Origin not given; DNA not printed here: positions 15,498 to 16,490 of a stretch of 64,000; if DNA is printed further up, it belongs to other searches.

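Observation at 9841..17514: Eight-gene minus-strand operon couples a GT4 / GNAT / DUF2334-deacetylase / flippase-like cassette to an orphan sensor kinase, a cupin and a Gfo oxidoreductase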

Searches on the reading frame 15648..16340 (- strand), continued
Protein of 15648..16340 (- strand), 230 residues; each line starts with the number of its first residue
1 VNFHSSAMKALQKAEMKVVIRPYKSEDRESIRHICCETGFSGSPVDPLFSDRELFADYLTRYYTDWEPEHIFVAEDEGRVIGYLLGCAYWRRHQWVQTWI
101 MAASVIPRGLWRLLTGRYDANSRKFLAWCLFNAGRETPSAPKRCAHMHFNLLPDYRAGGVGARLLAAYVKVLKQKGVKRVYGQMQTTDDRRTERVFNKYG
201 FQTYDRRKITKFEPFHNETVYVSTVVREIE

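Call 36: search_protein_families(library=ncbifam, proteins=[L068:8796-9950:+, L046:8818-9984:+, L046:10696-11454:+, L051:12571-13632:-, L017:108-1259:+, L021:10696-11403:+, L054:8665-9816:+], max_evalue=1e-10)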
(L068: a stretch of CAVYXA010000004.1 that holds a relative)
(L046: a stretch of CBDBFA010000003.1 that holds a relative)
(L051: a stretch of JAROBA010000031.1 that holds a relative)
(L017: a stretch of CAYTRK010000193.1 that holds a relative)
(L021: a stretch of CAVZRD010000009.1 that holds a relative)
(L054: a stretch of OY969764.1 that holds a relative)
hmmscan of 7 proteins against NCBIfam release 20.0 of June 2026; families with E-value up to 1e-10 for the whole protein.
L068:8796-9950:+ (385 aa): 14 families
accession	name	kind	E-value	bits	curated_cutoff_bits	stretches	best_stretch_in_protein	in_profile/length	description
NF053787.1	GlcN_PG_synth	equivalog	7.6e-84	281.6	480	1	1-385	1-359/361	N-acetylglucosaminyl phosphatidylglycerol synthase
TIGR03449.1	mycothiol_MshA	equivalog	4.8e-27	94.9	462.5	1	167-384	176-402/406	D-inositol-3-phosphate glycosyltransferase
TIGR04047.1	MSMEG_0565_glyc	hypoth_equivalog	4.4e-22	78.7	259.85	1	152-382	134-371/373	MSMEG_0565 family glycosyltransferase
NF049988.1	MGlcDAGSynMgs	equivalog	6e-20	71.9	400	1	1-338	1-340/398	alpha-monoglucosyldiacylglycerol synthase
TIGR03088.1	stp2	hypoth_equivalog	3.3e-19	69.2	409.05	1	164-383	144-371/374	TIGR03088 family PEP-CTERM/XrtA system glycosyltransferase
NF012028.0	PRK15484.1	subfamily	7e-19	68.2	618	1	141-375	124-368/380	lipopolysaccharide N-acetylglucosaminyltransferase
NF038295.1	EPS_HpsP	equivalog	1.5e-18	67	550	1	164-385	162-387/388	hormogonium polysaccharide biosynthesis glycosyltransferase HpsP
TIGR03999.1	thiol_BshA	equivalog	2.8e-18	66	273.7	1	177-374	167-362/375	N-acetyl-alpha-D-glucosaminyl L-malate synthase BshA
TIGR02149.1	glgA_Coryne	subfamily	3.4e-18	65.9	302.4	1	167-385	159-390/391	glycogen synthase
TIGR04157.1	glyco_rSAM_CFB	subfamily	3.4e-17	62.5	400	1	153-333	166-346/406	TIGR04157 family glycosyltransferase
NF047684.1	TeichurnBiosyTuaC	equivalog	4.9e-17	61.9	550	1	161-354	169-356/391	teichuronic acid biosynthesis protein TuaC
NF041876.1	EPS_EpsE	equivalog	1.3e-14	54.2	400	1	166-357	175-366/389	exopolysaccharide biosynthesis GT4 family glycosyltransferase EpsE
TIGR04063.1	stp3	hypoth_equivalog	3.3e-13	49.3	442.05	1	76-355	81-363/397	TIGR04063 family PEP-CTERM/XrtA system glycosyltransferase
NF053513.1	Gtran_IagA_BgsA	equivalog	1.1e-12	47.7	460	1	102-382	58-328/333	LTA glycolipid anchor biosynthesis glycosyltransferase, IagA/BgsA family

L046:8818-9984:+ (389 aa): 14 families
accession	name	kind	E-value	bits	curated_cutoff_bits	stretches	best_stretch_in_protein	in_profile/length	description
NF053787.1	GlcN_PG_synth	equivalog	8.7e-87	291.3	480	1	2-383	2-359/361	N-acetylglucosaminyl phosphatidylglycerol synthase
TIGR03449.1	mycothiol_MshA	equivalog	7.2e-22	77.8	462.5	1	176-382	188-402/406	D-inositol-3-phosphate glycosyltransferase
TIGR03999.1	thiol_BshA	equivalog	1.3e-21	77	273.7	1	158-382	148-372/375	N-acetyl-alpha-D-glucosaminyl L-malate synthase BshA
TIGR03088.1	stp2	hypoth_equivalog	5.3e-19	68.5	409.05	1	135-381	127-371/374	TIGR03088 family PEP-CTERM/XrtA system glycosyltransferase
NF047684.1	TeichurnBiosyTuaC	equivalog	5.9e-19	68.3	550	1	163-380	172-386/391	teichuronic acid biosynthesis protein TuaC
TIGR02149.1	glgA_Coryne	subfamily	8.5e-19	67.9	302.4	1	176-380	169-387/391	glycogen synthase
TIGR02095.1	glgA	subfamily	1.3e-14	53.8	328.45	1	196-381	279-475/477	glycogen/starch synthase, ADP-glucose type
NF049988.1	MGlcDAGSynMgs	equivalog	1.4e-14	54.3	400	1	8-309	8-315/398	alpha-monoglucosyldiacylglycerol synthase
NF053513.1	Gtran_IagA_BgsA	equivalog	2.9e-14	52.8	460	1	99-333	56-285/333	LTA glycolipid anchor biosynthesis glycosyltransferase, IagA/BgsA family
TIGR04157.1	glyco_rSAM_CFB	subfamily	1.7e-13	50.3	400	1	178-323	195-340/406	TIGR04157 family glycosyltransferase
TIGR04063.1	stp3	hypoth_equivalog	3.2e-12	46.1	442.05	1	72-383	78-395/397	TIGR04063 family PEP-CTERM/XrtA system glycosyltransferase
NF041876.1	EPS_EpsE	equivalog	3.6e-12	46.2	400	1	166-369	176-382/389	exopolysaccharide biosynthesis GT4 family glycosyltransferase EpsE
NF012028.0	PRK15484.1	subfamily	4.5e-12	45.7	618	1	176-375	161-370/380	lipopolysaccharide N-acetylglucosaminyltransferase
TIGR04047.1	MSMEG_0565_glyc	hypoth_equivalog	2.3e-11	43.4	259.85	1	157-375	140-366/373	MSMEG_0565 family glycosyltransferase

L046:10696-11454:+ (253 aa): 1 family
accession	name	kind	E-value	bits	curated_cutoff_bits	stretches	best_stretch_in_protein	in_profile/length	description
NF053788.1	GlcNAc_PG_deac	equivalog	2.7e-54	184.2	280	1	1-234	3-237/241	N-acetylglucosaminyl phosphatidylglycerol deacetylase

L051:12571-13632:- (354 aa): 12 families
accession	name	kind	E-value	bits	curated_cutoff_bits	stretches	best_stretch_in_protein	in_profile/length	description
NF053787.1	GlcN_PG_synth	equivalog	2.7e-75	253.5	480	1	1-343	1-321/361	N-acetylglucosaminyl phosphatidylglycerol synthase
TIGR03449.1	mycothiol_MshA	equivalog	7.6e-24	84.4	462.5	1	162-323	172-344/406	D-inositol-3-phosphate glycosyltransferase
TIGR02149.1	glgA_Coryne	subfamily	2.3e-20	73.1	302.4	1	169-324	162-325/391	glycogen synthase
NF047684.1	TeichurnBiosyTuaC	equivalog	2.2e-19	69.6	550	1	161-343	170-349/391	teichuronic acid biosynthesis protein TuaC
TIGR03088.1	stp2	hypoth_equivalog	1.7e-17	63.6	409.05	1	163-342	144-332/374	TIGR03088 family PEP-CTERM/XrtA system glycosyltransferase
TIGR03999.1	thiol_BshA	equivalog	6.6e-17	61.5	273.7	1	160-325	150-315/375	N-acetyl-alpha-D-glucosaminyl L-malate synthase BshA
TIGR04157.1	glyco_rSAM_CFB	subfamily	3.3e-16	59.3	400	1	150-324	164-342/406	TIGR04157 family glycosyltransferase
NF049988.1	MGlcDAGSynMgs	equivalog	7.6e-15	55.2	400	1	67-333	67-340/398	alpha-monoglucosyldiacylglycerol synthase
TIGR04063.1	stp3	hypoth_equivalog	8.9e-15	54.5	442.05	1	64-348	70-360/397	TIGR04063 family PEP-CTERM/XrtA system glycosyltransferase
NF053513.1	Gtran_IagA_BgsA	equivalog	1.9e-13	50.1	460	1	83-311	40-264/333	LTA glycolipid anchor biosynthesis glycosyltransferase, IagA/BgsA family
TIGR04047.1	MSMEG_0565_glyc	hypoth_equivalog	2.9e-12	46.4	259.85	1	154-343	137-336/373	MSMEG_0565 family glycosyltransferase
TIGR02095.1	glgA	subfamily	7.9e-12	44.6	328.45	1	198-323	281-409/477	glycogen/starch synthase, ADP-glucose type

L017:108-1259:+ (384 aa): 13 families
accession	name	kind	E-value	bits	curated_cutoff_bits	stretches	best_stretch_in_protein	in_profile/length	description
NF053787.1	GlcN_PG_synth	equivalog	2.3e-77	260.3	480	1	1-382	1-357/361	N-acetylglucosaminyl phosphatidylglycerol synthase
TIGR03449.1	mycothiol_MshA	equivalog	3.4e-25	88.8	462.5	1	175-382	187-401/406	D-inositol-3-phosphate glycosyltransferase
NF047684.1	TeichurnBiosyTuaC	equivalog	1.8e-19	69.9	550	1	163-381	172-386/391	teichuronic acid biosynthesis protein TuaC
TIGR03999.1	thiol_BshA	equivalog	5.2e-17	61.8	273.7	1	180-342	171-330/375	N-acetyl-alpha-D-glucosaminyl L-malate synthase BshA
TIGR03088.1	stp2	hypoth_equivalog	1.5e-16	60.4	409.05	1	174-382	158-371/374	TIGR03088 family PEP-CTERM/XrtA system glycosyltransferase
TIGR02149.1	glgA_Coryne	subfamily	2.5e-16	59.8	302.4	1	168-381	161-387/391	glycogen synthase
TIGR04157.1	glyco_rSAM_CFB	subfamily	3.3e-16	59.3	400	1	174-324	191-340/406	TIGR04157 family glycosyltransferase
TIGR04063.1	stp3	hypoth_equivalog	3.7e-15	55.7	442.05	1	45-382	50-393/397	TIGR04063 family PEP-CTERM/XrtA system glycosyltransferase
NF012028.0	PRK15484.1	subfamily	3.3e-14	52.8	618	1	178-373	163-367/380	lipopolysaccharide N-acetylglucosaminyltransferase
TIGR04047.1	MSMEG_0565_glyc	hypoth_equivalog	3.9e-14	52.5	259.85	1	160-381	144-371/373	MSMEG_0565 family glycosyltransferase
NF049988.1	MGlcDAGSynMgs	equivalog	4e-14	52.8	400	1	54-311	55-316/398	alpha-monoglucosyldiacylglycerol synthase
TIGR02095.1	glgA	subfamily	4.5e-13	48.7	328.45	1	195-373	278-466/477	glycogen/starch synthase, ADP-glucose type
NF041876.1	EPS_EpsE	equivalog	2.7e-12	46.7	400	1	167-350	177-361/389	exopolysaccharide biosynthesis GT4 family glycosyltransferase EpsE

L021:10696-11403:+ (236 aa): 1 family
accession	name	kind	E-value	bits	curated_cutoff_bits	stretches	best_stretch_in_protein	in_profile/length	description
NF053788.1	GlcNAc_PG_deac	equivalog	2.7e-56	190.7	280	1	1-233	3-236/241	N-acetylglucosaminyl phosphatidylglycerol deacetylase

L054:8665-9816:+ (384 aa): 12 families
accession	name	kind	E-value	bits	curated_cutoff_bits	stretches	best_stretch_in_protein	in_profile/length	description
NF053787.1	GlcN_PG_synth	equivalog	3.2e-90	302.6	480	1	1-383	1-359/361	N-acetylglucosaminyl phosphatidylglycerol synthase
TIGR03449.1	mycothiol_MshA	equivalog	1.8e-24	86.4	462.5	1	177-383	189-403/406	D-inositol-3-phosphate glycosyltransferase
TIGR04047.1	MSMEG_0565_glyc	hypoth_equivalog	9.4e-23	80.9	259.85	1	154-381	138-372/373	MSMEG_0565 family glycosyltransferase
TIGR03088.1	stp2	hypoth_equivalog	1.2e-18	67.3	409.05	1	147-383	127-373/374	TIGR03088 family PEP-CTERM/XrtA system glycosyltransferase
NF012028.0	PRK15484.1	subfamily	2.1e-18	66.6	618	1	138-376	122-371/380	lipopolysaccharide N-acetylglucosaminyltransferase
TIGR04157.1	glyco_rSAM_CFB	subfamily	8.5e-17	61.2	400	1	195-324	212-339/406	TIGR04157 family glycosyltransferase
NF038295.1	EPS_HpsP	equivalog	9e-15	54.5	550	1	180-383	180-387/388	hormogonium polysaccharide biosynthesis glycosyltransferase HpsP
TIGR03999.1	thiol_BshA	equivalog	1.6e-14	53.7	273.7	1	185-383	176-373/375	N-acetyl-alpha-D-glucosaminyl L-malate synthase BshA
TIGR02149.1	glgA_Coryne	subfamily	4.7e-14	52.3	302.4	1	176-384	169-391/391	glycogen synthase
TIGR04063.1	stp3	hypoth_equivalog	3e-12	46.2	442.05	1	75-383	81-395/397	TIGR04063 family PEP-CTERM/XrtA system glycosyltransferase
NF047684.1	TeichurnBiosyTuaC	equivalog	6.8e-12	45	550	1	178-382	187-388/391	teichuronic acid biosynthesis protein TuaC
NF049988.1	MGlcDAGSynMgs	equivalog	2.1e-11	43.8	400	1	1-317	1-321/398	alpha-monoglucosyldiacylglycerol synthase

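Call 41: search_protein_representatives(alignment_id=A1)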
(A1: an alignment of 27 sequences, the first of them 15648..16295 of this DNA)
Query: 27 sequences, 216 profile positions. Proteins with E-value up to 0.001 (for the whole library): 2024; up to 1e-10: 1070; up to 1e-30: 220. The best 150 are listed.
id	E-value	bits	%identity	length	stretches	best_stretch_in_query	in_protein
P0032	1.2e-87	309.4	-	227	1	2-213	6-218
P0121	8.5e-85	300.0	-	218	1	1-213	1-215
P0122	7.3e-79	280.6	-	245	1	3-215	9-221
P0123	1.0e-78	280.2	-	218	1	2-214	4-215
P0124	6.7e-78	277.5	-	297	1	2-214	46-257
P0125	8.6e-78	277.1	-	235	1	2-213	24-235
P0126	8.7e-78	277.1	-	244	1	3-214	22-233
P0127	8.3e-76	270.7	-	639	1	3-214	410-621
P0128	2.1e-75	269.3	-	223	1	2-214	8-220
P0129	2.0e-73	262.9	-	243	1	4-214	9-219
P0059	4.7e-73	261.7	-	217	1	4-214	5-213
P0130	3.6e-71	255.5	-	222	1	2-213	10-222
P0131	2.2e-70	252.9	-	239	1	2-214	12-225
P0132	2.6e-70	252.7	-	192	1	26-214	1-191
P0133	2.8e-69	249.3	-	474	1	4-211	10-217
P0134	1.1e-68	247.3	-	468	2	3-215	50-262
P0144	4.2e-55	203.0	-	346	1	18-171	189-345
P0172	1.4e-43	165.4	-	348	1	2-207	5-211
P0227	1.7e-36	142.1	-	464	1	4-207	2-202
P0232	5.2e-36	140.6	-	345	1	4-199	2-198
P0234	6.0e-36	140.4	-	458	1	3-207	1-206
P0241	1.9e-35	138.7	-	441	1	4-198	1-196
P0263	7.5e-34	133.5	-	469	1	4-196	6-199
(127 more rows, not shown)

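Call 42: search_protein_families(library=ncbifam, proteins=[P0127, P0133, P0134, P0227, P0234, P0241, P0263, P0172, P0232, P0144], max_evalue=0.00001)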
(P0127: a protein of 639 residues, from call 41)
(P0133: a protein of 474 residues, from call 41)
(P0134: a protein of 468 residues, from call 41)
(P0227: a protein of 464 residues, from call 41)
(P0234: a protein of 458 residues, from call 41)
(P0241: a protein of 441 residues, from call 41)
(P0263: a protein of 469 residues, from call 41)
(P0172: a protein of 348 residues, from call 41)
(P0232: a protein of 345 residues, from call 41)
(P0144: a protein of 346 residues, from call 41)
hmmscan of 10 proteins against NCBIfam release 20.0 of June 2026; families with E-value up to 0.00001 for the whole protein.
P0127 (639 aa): 18 families
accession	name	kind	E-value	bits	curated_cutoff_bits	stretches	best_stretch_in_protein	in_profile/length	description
NF053787.1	GlcN_PG_synth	equivalog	7e-87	291.6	480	1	1-384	1-360/361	N-acetylglucosaminyl phosphatidylglycerol synthase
TIGR03088.1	stp2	hypoth_equivalog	2.3e-19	69.7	409.05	1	142-381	122-371/374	TIGR03088 family PEP-CTERM/XrtA system glycosyltransferase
TIGR03449.1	mycothiol_MshA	equivalog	3.9e-19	68.8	462.5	1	176-384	188-404/406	D-inositol-3-phosphate glycosyltransferase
TIGR04047.1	MSMEG_0565_glyc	hypoth_equivalog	9e-18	64.5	259.85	1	161-381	145-372/373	MSMEG_0565 family glycosyltransferase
TIGR02149.1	glgA_Coryne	subfamily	6.4e-17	61.8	302.4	1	174-383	167-390/391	glycogen synthase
TIGR04157.1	glyco_rSAM_CFB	subfamily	1e-15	57.7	400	1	192-329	210-344/406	TIGR04157 family glycosyltransferase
TIGR03999.1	thiol_BshA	equivalog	1.9e-14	53.4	273.7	1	177-343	168-331/375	N-acetyl-alpha-D-glucosaminyl L-malate synthase BshA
NF047684.1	TeichurnBiosyTuaC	equivalog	2e-13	50.1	550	1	176-384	185-390/391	teichuronic acid biosynthesis protein TuaC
NF049988.1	MGlcDAGSynMgs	equivalog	1.1e-12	48.1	400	1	65-385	65-389/398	alpha-monoglucosyldiacylglycerol synthase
NF038298.1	EPS_HpsO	equivalog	3.7e-12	45.7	575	1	167-346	158-348/388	hormogonium polysaccharide biosynthesis glycosyltransferase HpsO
NF012028.0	PRK15484.1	subfamily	3.6e-11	42.8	618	1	180-374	165-369/380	lipopolysaccharide N-acetylglucosaminyltransferase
TIGR04063.1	stp3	hypoth_equivalog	1.2e-10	40.9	442.05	1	74-308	80-317/397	TIGR04063 family PEP-CTERM/XrtA system glycosyltransferase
NF041876.1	EPS_EpsE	equivalog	1.4e-10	41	400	1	168-366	178-375/389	exopolysaccharide biosynthesis GT4 family glycosyltransferase EpsE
NF038295.1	EPS_HpsP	equivalog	3.3e-10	39.5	550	1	181-383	181-387/388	hormogonium polysaccharide biosynthesis glycosyltransferase HpsP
NF007640.0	PRK10307.1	subfamily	2.2e-08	33.5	276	1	185-292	203-309/411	WcaI family glycosyltransferase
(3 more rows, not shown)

P0133 (474 aa): 1 family
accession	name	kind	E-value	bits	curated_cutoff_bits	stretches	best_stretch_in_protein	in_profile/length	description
NF053788.1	GlcNAc_PG_deac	equivalog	5.9e-44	150.3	280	1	236-469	2-237/241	N-acetylglucosaminyl phosphatidylglycerol deacetylase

P0134 (468 aa): 2 families
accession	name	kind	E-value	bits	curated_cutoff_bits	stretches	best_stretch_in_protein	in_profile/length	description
NF033150.1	AAC_6p_A49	exception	5.2e-07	29.6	410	1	365-432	51-118/184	aminoglycoside 6'-N-acetyltransferase AacA49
NF040503.1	resist_ArsN1a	equivalog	2.3e-06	27.4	170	0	389-450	76-136/159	arsinothricin resistance N-acetyltransferase ArsN1 family A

P0227 (464 aa): 14 families
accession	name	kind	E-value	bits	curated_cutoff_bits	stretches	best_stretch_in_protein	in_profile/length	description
TIGR04283.1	glyco_like_mftF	equivalog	2.5e-28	99.2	182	1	224-424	1-201/221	TIGR04283 family arsenosugar biosynthesis glycosyltransferase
NF041875.1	EPS_EpsD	equivalog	2.5e-19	69.8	370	1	224-398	1-195/325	exopolysaccharide biosynthesis glycosyltransferase EpsD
TIGR03965.1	mycofact_glyco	equivalog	3.9e-17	62.3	280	1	217-309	69-167/467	mycofactocin biosynthesis glycosyltransferase MftF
NF007482.0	PRK10073.1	equivalog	3.1e-11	42.8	423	1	221-318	5-107/334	glycosyltransferase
TIGR03937.1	PgaC_IcaA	equivalog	7.7e-11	41.6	422.3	1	221-394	44-235/407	poly-beta-1,6-N-acetyl-D-glucosamine synthase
TIGR04182.1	glyco_TIGR04182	equivalog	2.4e-08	33.7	325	1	224-325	2-101/293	S-layer glycoprotein N-glycosyltransferase AglJ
NF041865.1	EpsU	equivalog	7.1e-08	31.8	700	1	199-278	16-97/394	exopolysaccharide biosynthesis GT2 family glycosyltransferase EpsU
NF041394.1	GtaseAglG_Halo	equivalog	1.2e-07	31.3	440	1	223-320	2-106/304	glucosyl-dolichyl phosphate glucuronosyltransferase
NF010496.0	PRK13915.1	equivalog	2.2e-07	30.3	262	1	221-316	30-136/307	glucosyl-3-phosphoglycerate synthase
TIGR03469.1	HpnB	hypoth_equivalog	2.5e-07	30.1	379.25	1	223-272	45-95/386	hopene-associated glycosyltransferase HpnB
TIGR04242.1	nodulat_NodC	equivalog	5.4e-07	28.9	550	1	220-335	46-173/395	chitooligosaccharide synthase NodC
NF047683.1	TeichurnBiosyTuaG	equivalog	5.5e-07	29.5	400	1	223-312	7-102/252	teichuronic acid biosynthesis protein TuaG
NF038302.1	EPS_HpsE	equivalog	6.5e-07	28.6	300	1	224-324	3-114/307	hormogonium polysaccharide biosynthesis glycosyltransferase HpsE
NF041391.1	DPhHxTase_Halo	equivalog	8.1e-07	28.2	375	1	230-390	3-163/213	dolichyl-phosphate hexose transferase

P0234 (458 aa): 11 families
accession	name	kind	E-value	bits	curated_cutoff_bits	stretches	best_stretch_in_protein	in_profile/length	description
TIGR04283.1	glyco_like_mftF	equivalog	3.7e-26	92.1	182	1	227-422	1-196/221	TIGR04283 family arsenosugar biosynthesis glycosyltransferase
NF041875.1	EPS_EpsD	equivalog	3.6e-17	62.8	370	1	227-322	1-102/325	exopolysaccharide biosynthesis glycosyltransferase EpsD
TIGR03965.1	mycofact_glyco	equivalog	1.4e-15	57.2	280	1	223-322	72-177/467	mycofactocin biosynthesis glycosyltransferase MftF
NF007482.0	PRK10073.1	equivalog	3.1e-11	42.8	423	1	223-316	4-102/334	glycosyltransferase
NF010496.0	PRK13915.1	equivalog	6.3e-11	41.9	262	1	221-311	27-128/307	glucosyl-3-phosphoglycerate synthase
TIGR03937.1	PgaC_IcaA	equivalog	4.5e-09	35.8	422.3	1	218-327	38-153/407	poly-beta-1,6-N-acetyl-D-glucosamine synthase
NF041394.1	GtaseAglG_Halo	equivalog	4.5e-07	29.4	440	1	226-326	2-109/304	glucosyl-dolichyl phosphate glucuronosyltransferase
TIGR04182.1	glyco_TIGR04182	equivalog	8.5e-07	28.6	325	1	227-319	2-92/293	S-layer glycoprotein N-glycosyltransferase AglJ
NF050819.1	PolSacchBiosHfsG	equivalog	1.7e-06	27.5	500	0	215-269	2-53/302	polysaccharide biosynthesis protein HfsG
NF007986.1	PRK10714.1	equivalog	6.7e-06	25.3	529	0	224-332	5-123/316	undecaprenyl-phosphate 4-deoxy-4-formamido-L-arabinose transferase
NF038302.1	EPS_HpsE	equivalog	8.2e-06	25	300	0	226-321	2-108/307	hormogonium polysaccharide biosynthesis glycosyltransferase HpsE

P0241 (441 aa): 10 families
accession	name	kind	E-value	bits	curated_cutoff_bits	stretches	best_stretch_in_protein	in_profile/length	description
TIGR04283.1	glyco_like_mftF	equivalog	3.4e-28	98.7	182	1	224-414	1-191/221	TIGR04283 family arsenosugar biosynthesis glycosyltransferase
NF041875.1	EPS_EpsD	equivalog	9.5e-17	61.4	370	1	224-397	1-194/325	exopolysaccharide biosynthesis glycosyltransferase EpsD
TIGR03965.1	mycofact_glyco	equivalog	3.5e-14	52.5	280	1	215-338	67-197/467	mycofactocin biosynthesis glycosyltransferase MftF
NF007482.0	PRK10073.1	equivalog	1.7e-09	37.2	423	1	220-313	4-102/334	glycosyltransferase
NF047683.1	TeichurnBiosyTuaG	equivalog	2.8e-09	37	400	1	220-310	4-100/252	teichuronic acid biosynthesis protein TuaG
TIGR04182.1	glyco_TIGR04182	equivalog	5e-08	32.7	325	1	224-326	2-102/293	S-layer glycoprotein N-glycosyltransferase AglJ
NF010496.0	PRK13915.1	equivalog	3.2e-07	29.7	262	1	221-308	30-120/307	glucosyl-3-phosphoglycerate synthase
TIGR03937.1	PgaC_IcaA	equivalog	3.7e-07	29.4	422.3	1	218-332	41-165/407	poly-beta-1,6-N-acetyl-D-glucosamine synthase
NF041865.1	EpsU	equivalog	7e-07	28.6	700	1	220-325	37-151/394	exopolysaccharide biosynthesis GT2 family glycosyltransferase EpsU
TIGR03469.1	HpnB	hypoth_equivalog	1.1e-06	28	379.25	1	218-273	40-96/386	hopene-associated glycosyltransferase HpnB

P0263 (469 aa): 6 families
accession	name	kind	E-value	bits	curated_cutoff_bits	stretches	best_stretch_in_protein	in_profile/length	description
TIGR04283.1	glyco_like_mftF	equivalog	1.5e-23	83.6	182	1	229-432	1-201/221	TIGR04283 family arsenosugar biosynthesis glycosyltransferase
NF041875.1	EPS_EpsD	equivalog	5.9e-19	68.6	370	1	229-330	1-105/325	exopolysaccharide biosynthesis glycosyltransferase EpsD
TIGR03965.1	mycofact_glyco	equivalog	4.1e-13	49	280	1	222-331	70-181/467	mycofactocin biosynthesis glycosyltransferase MftF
NF007482.0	PRK10073.1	equivalog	5e-11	42.2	423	1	226-326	5-107/334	glycosyltransferase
NF041394.1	GtaseAglG_Halo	equivalog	9.1e-07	28.4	440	1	240-332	16-110/304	glucosyl-dolichyl phosphate glucuronosyltransferase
TIGR03937.1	PgaC_IcaA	equivalog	3.3e-06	26.3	422.3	1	226-339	44-164/407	poly-beta-1,6-N-acetyl-D-glucosamine synthase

P0172 (348 aa): 1 family
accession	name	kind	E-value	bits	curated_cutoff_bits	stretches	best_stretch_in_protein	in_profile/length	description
NF053788.1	GlcNAc_PG_deac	equivalog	3.9e-12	46.1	280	1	223-348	3-127/241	N-acetylglucosaminyl phosphatidylglycerol deacetylase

P0232 (345 aa): 0 families

P0144 (346 aa): 6 families
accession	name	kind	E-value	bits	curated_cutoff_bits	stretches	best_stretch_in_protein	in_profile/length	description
NF053787.1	GlcN_PG_synth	equivalog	1e-14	54.2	480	1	11-124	225-329/361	N-acetylglucosaminyl phosphatidylglycerol synthase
TIGR02149.1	glgA_Coryne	subfamily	5.4e-11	42.2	302.4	1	21-128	250-361/391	glycogen synthase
TIGR03999.1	thiol_BshA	equivalog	1.4e-10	40.6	273.7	1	11-130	229-348/375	N-acetyl-alpha-D-glucosaminyl L-malate synthase BshA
TIGR03449.1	mycothiol_MshA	equivalog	1.6e-10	40.5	462.5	1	43-139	292-385/406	D-inositol-3-phosphate glycosyltransferase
TIGR02095.1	glgA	subfamily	1.3e-07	30.7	328.45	1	10-95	322-409/477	glycogen/starch synthase, ADP-glucose type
NF041876.1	EPS_EpsE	equivalog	4.8e-06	26.1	400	1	44-126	285-367/389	exopolysaccharide biosynthesis GT4 family glycosyltransferase EpsE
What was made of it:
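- The six GNAT-linked GT4s tested, from five lineages and one GT4-GNAT fusion, score 253-303 bits to NF053787 (calls 36, 42).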
